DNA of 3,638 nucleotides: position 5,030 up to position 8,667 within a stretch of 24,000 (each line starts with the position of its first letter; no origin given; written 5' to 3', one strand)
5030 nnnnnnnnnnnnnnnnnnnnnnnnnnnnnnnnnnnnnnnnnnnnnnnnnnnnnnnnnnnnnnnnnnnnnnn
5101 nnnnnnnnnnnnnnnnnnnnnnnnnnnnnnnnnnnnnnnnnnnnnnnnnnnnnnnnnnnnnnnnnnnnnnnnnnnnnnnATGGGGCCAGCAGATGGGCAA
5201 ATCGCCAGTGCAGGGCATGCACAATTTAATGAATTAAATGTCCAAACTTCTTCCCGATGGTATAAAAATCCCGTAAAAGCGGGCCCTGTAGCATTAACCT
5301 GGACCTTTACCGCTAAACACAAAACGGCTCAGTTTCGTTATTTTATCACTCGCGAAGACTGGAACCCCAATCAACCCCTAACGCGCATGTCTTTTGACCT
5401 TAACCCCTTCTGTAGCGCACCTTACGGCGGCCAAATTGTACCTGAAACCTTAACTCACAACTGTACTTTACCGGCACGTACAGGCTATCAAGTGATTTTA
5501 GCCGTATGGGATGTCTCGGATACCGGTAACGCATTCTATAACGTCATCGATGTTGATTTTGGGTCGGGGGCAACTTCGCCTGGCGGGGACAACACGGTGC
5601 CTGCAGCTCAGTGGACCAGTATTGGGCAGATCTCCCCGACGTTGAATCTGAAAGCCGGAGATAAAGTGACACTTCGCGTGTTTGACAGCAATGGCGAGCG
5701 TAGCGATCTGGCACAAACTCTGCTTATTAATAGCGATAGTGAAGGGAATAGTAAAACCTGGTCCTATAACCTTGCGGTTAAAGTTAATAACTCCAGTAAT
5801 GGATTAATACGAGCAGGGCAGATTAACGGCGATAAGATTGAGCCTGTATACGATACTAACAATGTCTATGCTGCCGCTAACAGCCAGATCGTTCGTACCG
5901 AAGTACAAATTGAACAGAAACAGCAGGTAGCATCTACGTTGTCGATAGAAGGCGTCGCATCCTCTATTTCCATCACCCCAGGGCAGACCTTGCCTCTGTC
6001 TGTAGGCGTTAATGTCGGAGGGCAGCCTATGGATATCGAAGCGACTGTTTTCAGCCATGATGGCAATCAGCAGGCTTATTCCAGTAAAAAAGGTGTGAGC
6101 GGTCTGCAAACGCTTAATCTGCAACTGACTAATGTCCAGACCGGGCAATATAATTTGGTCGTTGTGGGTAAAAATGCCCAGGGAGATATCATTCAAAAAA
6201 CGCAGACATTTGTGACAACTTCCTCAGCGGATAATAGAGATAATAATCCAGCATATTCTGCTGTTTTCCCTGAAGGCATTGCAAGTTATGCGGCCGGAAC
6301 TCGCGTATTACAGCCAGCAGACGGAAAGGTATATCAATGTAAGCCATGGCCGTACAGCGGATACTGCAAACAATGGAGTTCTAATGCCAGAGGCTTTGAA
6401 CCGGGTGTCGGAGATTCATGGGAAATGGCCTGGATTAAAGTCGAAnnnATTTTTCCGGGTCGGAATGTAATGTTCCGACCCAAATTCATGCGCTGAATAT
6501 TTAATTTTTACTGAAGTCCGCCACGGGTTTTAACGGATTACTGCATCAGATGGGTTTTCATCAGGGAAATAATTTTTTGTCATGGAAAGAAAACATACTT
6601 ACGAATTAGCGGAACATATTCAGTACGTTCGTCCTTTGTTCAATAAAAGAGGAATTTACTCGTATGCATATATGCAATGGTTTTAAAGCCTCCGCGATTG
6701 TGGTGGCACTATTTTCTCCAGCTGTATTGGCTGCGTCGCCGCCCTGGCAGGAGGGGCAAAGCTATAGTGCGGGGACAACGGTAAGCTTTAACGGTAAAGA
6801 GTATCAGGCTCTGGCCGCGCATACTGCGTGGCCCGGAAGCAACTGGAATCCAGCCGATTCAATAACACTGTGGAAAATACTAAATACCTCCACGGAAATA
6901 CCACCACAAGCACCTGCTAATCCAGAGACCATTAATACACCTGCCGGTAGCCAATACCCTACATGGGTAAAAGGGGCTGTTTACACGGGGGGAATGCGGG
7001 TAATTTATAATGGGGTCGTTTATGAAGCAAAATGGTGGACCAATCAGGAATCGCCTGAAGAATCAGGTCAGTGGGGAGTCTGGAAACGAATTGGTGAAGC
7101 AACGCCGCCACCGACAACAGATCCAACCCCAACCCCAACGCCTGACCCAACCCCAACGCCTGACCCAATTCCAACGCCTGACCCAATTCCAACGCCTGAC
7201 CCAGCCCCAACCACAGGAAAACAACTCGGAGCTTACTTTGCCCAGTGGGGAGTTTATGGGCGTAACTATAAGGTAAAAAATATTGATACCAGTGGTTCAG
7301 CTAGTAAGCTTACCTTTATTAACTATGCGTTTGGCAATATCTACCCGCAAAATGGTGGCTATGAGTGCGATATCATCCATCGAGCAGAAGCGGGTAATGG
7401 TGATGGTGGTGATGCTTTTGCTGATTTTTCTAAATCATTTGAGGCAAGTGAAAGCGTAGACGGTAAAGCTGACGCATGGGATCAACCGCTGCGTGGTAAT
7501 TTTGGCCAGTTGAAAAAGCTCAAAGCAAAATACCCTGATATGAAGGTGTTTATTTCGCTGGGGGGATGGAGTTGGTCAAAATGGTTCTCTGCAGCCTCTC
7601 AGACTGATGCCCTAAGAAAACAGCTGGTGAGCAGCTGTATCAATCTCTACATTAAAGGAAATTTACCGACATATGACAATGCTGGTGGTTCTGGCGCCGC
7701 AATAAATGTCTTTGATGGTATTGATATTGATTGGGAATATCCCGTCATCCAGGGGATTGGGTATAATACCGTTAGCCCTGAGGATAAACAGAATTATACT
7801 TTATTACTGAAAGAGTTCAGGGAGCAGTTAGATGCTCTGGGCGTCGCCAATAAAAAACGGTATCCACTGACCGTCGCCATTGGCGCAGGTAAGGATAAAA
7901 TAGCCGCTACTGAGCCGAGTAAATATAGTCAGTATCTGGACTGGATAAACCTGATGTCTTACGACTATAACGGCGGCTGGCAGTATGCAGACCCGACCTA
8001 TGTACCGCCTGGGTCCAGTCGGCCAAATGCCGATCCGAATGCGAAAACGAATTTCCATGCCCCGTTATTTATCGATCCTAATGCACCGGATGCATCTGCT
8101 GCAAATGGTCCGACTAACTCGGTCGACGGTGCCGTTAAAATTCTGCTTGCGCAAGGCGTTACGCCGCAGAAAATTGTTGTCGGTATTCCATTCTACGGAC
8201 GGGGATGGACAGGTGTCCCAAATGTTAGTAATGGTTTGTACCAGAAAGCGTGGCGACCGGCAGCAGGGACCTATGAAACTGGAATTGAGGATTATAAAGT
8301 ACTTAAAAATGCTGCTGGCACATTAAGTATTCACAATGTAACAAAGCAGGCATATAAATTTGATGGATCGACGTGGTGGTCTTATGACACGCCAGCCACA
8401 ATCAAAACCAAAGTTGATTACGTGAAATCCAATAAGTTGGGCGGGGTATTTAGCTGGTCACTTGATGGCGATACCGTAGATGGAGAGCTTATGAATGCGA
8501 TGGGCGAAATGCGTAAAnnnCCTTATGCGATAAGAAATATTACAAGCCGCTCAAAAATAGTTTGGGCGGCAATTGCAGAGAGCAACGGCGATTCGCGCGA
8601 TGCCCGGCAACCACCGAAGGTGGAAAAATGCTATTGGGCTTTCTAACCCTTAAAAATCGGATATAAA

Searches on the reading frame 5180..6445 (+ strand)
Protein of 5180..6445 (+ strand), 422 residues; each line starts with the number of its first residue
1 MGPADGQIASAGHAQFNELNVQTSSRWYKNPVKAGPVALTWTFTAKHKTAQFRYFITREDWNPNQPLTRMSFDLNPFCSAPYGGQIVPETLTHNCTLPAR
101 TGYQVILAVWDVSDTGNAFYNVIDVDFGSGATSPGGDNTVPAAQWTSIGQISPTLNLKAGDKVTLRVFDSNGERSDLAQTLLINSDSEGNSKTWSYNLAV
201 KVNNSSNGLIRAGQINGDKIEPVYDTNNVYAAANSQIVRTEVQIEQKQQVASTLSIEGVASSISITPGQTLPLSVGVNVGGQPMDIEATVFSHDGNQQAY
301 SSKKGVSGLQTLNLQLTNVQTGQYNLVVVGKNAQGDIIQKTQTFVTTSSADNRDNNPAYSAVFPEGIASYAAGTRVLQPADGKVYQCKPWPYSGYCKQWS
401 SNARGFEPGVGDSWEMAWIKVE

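Call 40: search_protein_families(library=pfam, proteins=[window:5180-6445:+], max_evalue=0.01)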
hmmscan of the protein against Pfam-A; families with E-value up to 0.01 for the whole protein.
window:5180-6445:+ (422 aa): 3 families
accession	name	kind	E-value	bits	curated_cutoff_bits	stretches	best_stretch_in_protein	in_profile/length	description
PF03067.21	LPMO_10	-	4.1e-35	122.6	23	1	2-125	58-183/183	Lytic polysaccharide mono-oxygenase, cellulose-degrading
PF18416.6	GbpA_2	-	1.3e-25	90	26.6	1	145-243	1-101/101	N-acetylglucosamine binding protein domain 2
PF21868.2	GbpA_D3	-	2e-05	25.3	27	1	253-344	3-94/97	GlcNAc-binding protein A, third domain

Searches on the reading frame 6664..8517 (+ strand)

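Call 40: search_protein_families(library=pfam, proteins=[window:6664-8517:+], max_evalue=0.01)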
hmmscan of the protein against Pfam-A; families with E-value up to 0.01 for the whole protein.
window:6664-8517:+ (618 aa): 2 families
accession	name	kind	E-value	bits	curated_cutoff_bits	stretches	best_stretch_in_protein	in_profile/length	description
PF00704.34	Glyco_hydro_18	-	1.3e-74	252.2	29.6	1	189-603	3-317/317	Glycosyl hydrolases family 18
PF02839.19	CBM_5_12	-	1.3e-20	73.6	26.2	2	28-71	2-44/44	Carbohydrate-binding module family 5/12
